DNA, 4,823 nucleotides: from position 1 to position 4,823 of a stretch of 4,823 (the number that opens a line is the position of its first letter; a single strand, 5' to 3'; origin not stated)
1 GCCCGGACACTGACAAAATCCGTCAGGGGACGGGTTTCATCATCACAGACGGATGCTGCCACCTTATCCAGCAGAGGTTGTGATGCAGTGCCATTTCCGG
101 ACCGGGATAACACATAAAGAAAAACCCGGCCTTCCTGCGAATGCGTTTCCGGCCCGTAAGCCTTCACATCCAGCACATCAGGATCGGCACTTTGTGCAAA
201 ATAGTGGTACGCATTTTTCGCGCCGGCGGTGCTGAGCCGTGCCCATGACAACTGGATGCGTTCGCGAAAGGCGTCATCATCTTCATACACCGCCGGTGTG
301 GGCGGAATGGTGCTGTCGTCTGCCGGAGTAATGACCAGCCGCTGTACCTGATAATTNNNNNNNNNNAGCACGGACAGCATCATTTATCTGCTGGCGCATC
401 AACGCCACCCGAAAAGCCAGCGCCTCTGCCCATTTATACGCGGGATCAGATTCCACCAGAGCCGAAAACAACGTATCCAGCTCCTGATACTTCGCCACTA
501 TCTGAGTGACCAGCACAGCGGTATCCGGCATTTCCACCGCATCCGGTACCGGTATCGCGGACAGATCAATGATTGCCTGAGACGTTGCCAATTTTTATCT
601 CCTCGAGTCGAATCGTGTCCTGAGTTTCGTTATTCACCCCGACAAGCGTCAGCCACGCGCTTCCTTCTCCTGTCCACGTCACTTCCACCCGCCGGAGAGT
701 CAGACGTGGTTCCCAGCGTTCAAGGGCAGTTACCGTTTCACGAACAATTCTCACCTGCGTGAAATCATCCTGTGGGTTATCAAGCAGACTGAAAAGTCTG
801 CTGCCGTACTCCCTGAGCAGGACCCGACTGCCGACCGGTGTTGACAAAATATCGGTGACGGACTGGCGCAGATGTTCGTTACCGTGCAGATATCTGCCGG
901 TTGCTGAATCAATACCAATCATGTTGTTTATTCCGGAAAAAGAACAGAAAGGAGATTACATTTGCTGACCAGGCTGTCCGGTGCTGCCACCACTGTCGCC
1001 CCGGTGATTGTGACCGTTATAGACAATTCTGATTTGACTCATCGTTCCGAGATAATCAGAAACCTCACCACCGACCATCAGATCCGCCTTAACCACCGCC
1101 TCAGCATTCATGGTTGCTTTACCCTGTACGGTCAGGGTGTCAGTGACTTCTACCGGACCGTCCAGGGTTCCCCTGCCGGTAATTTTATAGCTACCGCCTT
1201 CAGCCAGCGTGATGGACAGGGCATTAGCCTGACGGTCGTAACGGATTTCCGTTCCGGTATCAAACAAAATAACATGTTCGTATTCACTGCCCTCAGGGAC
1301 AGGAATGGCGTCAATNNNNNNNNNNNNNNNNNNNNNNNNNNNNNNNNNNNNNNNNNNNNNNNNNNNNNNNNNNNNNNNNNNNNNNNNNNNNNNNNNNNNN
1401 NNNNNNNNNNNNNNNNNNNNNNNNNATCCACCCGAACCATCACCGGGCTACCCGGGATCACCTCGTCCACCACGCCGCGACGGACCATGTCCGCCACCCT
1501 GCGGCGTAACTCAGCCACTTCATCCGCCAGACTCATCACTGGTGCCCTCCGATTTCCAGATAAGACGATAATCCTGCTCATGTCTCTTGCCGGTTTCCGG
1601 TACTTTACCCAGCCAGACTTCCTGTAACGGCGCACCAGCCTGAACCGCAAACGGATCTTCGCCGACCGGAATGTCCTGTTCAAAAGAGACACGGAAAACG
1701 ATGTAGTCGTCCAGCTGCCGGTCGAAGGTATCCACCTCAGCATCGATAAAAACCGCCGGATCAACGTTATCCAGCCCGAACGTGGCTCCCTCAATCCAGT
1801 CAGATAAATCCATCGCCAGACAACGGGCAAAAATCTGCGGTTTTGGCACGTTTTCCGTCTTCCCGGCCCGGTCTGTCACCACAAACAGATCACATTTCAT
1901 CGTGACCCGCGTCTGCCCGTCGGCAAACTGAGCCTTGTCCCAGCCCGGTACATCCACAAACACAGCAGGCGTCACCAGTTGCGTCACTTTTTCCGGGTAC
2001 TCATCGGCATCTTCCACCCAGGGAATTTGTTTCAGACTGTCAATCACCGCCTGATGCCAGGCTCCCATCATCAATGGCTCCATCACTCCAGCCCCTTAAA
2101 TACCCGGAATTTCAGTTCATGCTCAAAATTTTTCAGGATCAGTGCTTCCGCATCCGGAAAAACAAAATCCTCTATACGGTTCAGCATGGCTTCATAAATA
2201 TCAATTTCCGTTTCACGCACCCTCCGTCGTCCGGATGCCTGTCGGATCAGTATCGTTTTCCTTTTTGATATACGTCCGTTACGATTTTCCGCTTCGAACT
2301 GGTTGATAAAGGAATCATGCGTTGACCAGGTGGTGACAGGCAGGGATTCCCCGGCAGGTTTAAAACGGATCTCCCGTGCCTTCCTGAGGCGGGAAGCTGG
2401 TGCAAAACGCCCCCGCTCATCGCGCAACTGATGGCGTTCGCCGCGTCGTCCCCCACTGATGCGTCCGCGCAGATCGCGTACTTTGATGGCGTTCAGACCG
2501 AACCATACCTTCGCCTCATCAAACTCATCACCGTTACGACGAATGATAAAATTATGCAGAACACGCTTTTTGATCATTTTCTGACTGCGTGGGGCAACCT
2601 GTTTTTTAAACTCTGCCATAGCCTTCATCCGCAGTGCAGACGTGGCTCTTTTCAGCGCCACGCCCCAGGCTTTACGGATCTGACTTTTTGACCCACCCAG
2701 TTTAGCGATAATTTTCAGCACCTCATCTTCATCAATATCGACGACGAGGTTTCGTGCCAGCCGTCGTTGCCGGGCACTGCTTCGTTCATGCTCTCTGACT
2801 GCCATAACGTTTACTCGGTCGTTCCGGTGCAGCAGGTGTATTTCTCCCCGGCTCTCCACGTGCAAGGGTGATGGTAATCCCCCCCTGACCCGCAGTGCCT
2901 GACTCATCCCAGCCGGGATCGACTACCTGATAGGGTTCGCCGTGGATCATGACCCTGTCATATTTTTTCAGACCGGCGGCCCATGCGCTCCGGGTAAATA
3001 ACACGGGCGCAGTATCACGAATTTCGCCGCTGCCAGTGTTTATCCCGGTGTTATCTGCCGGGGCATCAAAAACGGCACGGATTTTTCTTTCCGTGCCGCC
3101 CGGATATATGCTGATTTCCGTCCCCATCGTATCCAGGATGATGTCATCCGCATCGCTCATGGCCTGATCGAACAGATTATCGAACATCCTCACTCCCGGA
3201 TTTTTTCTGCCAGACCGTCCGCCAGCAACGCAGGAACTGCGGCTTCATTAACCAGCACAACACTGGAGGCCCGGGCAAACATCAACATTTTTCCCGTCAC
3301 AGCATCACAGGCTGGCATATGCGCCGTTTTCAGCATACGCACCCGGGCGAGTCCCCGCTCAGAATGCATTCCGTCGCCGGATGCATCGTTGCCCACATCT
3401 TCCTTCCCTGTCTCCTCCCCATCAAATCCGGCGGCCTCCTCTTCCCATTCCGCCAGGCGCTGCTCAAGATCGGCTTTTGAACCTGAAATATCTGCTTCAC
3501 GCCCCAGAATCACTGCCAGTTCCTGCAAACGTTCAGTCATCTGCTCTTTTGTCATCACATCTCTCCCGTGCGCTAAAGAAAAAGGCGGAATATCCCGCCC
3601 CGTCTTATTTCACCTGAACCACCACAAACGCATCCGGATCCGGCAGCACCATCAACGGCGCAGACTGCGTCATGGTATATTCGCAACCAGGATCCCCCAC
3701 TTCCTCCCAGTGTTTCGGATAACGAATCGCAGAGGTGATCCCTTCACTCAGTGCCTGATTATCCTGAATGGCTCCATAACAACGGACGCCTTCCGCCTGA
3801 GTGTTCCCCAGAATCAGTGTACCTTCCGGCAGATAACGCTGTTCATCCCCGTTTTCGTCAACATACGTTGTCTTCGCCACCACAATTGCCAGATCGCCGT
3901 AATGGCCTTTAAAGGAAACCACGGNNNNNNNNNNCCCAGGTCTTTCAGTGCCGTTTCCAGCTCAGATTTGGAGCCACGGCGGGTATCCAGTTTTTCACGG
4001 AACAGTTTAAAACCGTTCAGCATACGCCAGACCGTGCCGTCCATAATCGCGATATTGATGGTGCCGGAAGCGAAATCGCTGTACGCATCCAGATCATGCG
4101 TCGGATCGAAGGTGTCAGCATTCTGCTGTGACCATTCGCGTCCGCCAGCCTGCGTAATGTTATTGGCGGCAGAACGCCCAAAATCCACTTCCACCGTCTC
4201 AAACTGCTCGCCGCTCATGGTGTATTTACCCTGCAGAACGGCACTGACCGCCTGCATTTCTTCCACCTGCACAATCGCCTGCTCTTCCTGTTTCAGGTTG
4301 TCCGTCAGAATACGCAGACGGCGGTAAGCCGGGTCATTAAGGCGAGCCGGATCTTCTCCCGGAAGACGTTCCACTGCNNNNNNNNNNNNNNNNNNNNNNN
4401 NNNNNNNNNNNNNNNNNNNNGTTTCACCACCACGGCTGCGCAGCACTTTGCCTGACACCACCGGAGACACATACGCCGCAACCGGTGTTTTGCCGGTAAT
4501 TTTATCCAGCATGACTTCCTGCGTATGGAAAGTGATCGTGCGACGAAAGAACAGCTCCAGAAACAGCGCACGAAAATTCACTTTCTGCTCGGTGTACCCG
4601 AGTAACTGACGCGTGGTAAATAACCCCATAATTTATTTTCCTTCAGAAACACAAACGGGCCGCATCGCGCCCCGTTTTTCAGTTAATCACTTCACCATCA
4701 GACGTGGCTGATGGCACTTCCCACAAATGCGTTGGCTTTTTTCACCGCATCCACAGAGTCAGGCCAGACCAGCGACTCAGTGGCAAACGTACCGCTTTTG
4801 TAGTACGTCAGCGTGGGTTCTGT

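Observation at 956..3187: Mosaic virion module: lambda-type head and head-tail joining genes fused directly to a P2-type contractile-tail baseplate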

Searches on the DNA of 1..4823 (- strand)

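Call 4: search_dna_similar(query=window:1-4823:-, collection=phages, mode=near, max_rows=25)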
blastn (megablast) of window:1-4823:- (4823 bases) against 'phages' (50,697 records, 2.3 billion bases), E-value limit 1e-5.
No match.

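Call 5: search_dna_similar(query=window:1-4823:-, collection=ecoli_genomes, mode=near, max_rows=15)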
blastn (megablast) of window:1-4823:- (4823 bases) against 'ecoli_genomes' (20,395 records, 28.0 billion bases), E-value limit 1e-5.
Records with a match: 191; places in all: 220; records where one place covers at least 80% of the query: 75.
Genomes with a match: 190 of 5426; with a place that covers at least 80% of the query: 75. Places per genome that has any: lowest 1, median 1, highest 3. On chromosomes: 219 places; on plasmids: 1.
Best place of each record, by identity: 95-99% 61; 90-95% 27; 80-90% 19; 60-80% 84.
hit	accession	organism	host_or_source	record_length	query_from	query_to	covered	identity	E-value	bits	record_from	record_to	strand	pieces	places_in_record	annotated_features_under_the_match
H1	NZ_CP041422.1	Escherichia coli strain STEC409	Diarrheal patient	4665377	1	4821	97%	97.9%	0e+0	8058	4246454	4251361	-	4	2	major capsid protein | hypothetical protein (x2) | baseplate assembly protein | phage baseplate assembly protein V | head-tail joining protein | and 3 other names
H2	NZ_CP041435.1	Escherichia coli strain STEC309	patient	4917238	1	4823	97%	97.7%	0e+0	8018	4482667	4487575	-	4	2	major capsid protein | hypothetical protein (x2) | baseplate assembly protein | phage baseplate assembly protein V | head-tail joining protein | and 3 other names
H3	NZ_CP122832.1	Escherichia coli strain ETEC1730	Sus scrofa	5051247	1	4823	97%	97.6%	0e+0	7976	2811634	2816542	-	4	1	major capsid protein | hypothetical protein (x2) | baseplate assembly protein | phage baseplate assembly protein V | head-tail joining protein | and 3 other names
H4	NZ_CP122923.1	Escherichia coli strain ETEC1703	Sus scrofa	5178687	1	4823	97%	97.6%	0e+0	7976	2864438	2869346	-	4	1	major capsid protein | hypothetical protein (x2) | baseplate assembly protein | phage baseplate assembly protein V | head-tail joining protein | and 3 other names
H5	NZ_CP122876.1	Escherichia coli strain ETEC1717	Sus scrofa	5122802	1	4823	97%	97.6%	0e+0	7976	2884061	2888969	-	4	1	major capsid protein | hypothetical protein (x2) | baseplate assembly protein | phage baseplate assembly protein V | head-tail joining protein | and 3 other names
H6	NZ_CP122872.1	Escherichia coli strain ETEC1718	Sus scrofa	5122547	1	4823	97%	97.6%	0e+0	7972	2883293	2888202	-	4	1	major capsid protein | head-tail joining protein | hypothetical protein (x2) | baseplate assembly protein | phage baseplate assembly protein V | and 2 other names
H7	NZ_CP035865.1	Escherichia coli strain E275 a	Homo sapiens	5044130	1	4821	97%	97.5%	0e+0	7959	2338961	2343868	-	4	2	major capsid protein | hypothetical protein (x2) | baseplate assembly protein | phage baseplate assembly protein V | head-tail joining protein | and 3 other names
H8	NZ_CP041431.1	Escherichia coli strain STEC316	Raw beef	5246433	1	4821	97%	97.5%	0e+0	7947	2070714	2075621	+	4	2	major capsid protein | hypothetical protein (x2) | baseplate assembly protein | phage baseplate assembly protein V | head-tail joining protein | and 3 other names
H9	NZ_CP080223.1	Escherichia coli O141:H4 strain P13-6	Sus scrofa domesticus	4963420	1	4823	97%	97.5%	0e+0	7954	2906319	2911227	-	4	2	major capsid protein | hypothetical protein (x2) | baseplate assembly protein | phage baseplate assembly protein V | head-tail joining protein | and 3 other names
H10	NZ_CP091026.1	Escherichia coli strain STEC383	pig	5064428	8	4821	96%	97.7%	0e+0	7988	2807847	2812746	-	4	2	major capsid protein | hypothetical protein (x2) | baseplate J/gp47 family protein | phage baseplate assembly protein V | head-tail joining protein | and 3 other names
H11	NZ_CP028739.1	Escherichia coli strain A36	Pseudomys apodemoides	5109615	1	4821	96%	97.6%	0e+0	7961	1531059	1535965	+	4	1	major capsid protein | hypothetical protein (x2) | baseplate assembly protein | phage baseplate assembly protein V | head-tail joining protein | and 3 other names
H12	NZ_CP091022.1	Escherichia coli strain STEC276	cattle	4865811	1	4821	97%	97.5%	0e+0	7953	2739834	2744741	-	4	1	major capsid protein | hypothetical protein (x2) | baseplate assembly protein | phage baseplate assembly protein V | head-tail joining protein | and 3 other names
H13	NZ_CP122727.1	Escherichia coli strain ETEC1746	Sus scrofa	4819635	1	4821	97%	97.5%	0e+0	7953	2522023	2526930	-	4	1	major capsid protein | hypothetical protein (x2) | baseplate assembly protein | phage baseplate assembly protein V | head-tail joining protein | and 3 other names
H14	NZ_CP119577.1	Escherichia coli strain C012_chr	broiler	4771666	7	4821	96%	97.6%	0e+0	7968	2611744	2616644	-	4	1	major capsid protein | hypothetical protein (x2) | baseplate assembly protein | phage baseplate assembly protein V | head-tail joining protein | and 3 other names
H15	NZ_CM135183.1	Escherichia coli strain Z1324SEC0014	Swine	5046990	7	4821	96%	97.6%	0e+0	7964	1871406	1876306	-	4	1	major capsid protein | hypothetical protein (x2) | baseplate assembly protein | phage baseplate assembly protein V | head-tail joining protein | and 3 other names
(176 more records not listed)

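Call 7: get_annotated_region(hit=H1, flank=20000)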
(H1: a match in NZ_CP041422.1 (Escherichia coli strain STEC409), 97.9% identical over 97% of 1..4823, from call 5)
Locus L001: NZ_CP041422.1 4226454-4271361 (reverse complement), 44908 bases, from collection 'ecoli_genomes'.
description: Escherichia coli strain STEC409 chromosome, complete genome
organism: Escherichia coli strain STEC409 (NCBI taxid 562)
replicon: chromosome; assembly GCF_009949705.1
host: -; source: Diarrheal patient; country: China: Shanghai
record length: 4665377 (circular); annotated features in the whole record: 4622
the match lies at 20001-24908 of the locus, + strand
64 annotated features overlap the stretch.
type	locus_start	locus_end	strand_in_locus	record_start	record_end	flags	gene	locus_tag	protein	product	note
CDS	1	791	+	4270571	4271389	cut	-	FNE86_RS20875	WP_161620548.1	helix-turn-helix domain-containing protein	-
CDS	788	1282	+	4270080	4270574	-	yfdN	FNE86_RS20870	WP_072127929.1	PerC family transcriptional regulator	-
CDS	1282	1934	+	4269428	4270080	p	-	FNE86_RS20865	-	phage N-6-adenine-methyltransferase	frameshifted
CDS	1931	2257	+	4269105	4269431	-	-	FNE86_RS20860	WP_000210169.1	LexA family transcriptional regulator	-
CDS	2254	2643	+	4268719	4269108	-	-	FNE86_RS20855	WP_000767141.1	RusA family crossover junction endodeoxyribonuclease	-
CDS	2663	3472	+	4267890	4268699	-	-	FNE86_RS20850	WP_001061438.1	KilA-N domain-containing protein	-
CDS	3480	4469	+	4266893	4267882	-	-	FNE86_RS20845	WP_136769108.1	DUF968 domain-containing protein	-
CDS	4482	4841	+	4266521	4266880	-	-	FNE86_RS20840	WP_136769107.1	RusA family crossover junction endodeoxyribonuclease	-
CDS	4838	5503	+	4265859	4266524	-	-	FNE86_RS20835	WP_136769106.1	bacteriophage antitermination protein Q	-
CDS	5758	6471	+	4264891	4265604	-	-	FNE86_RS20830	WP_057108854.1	hypothetical protein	-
CDS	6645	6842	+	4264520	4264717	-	-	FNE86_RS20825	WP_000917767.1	hypothetical protein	-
CDS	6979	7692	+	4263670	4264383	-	-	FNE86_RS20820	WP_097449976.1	helix-turn-helix domain-containing protein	-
tRNA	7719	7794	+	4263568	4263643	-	-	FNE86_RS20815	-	tRNA-Ile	-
tRNA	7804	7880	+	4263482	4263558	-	-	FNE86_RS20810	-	tRNA-Arg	-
tRNA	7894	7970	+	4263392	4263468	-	-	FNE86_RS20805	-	tRNA-Arg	-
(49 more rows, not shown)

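Call 70: search_rna_families(source=window, threshold=gathering)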
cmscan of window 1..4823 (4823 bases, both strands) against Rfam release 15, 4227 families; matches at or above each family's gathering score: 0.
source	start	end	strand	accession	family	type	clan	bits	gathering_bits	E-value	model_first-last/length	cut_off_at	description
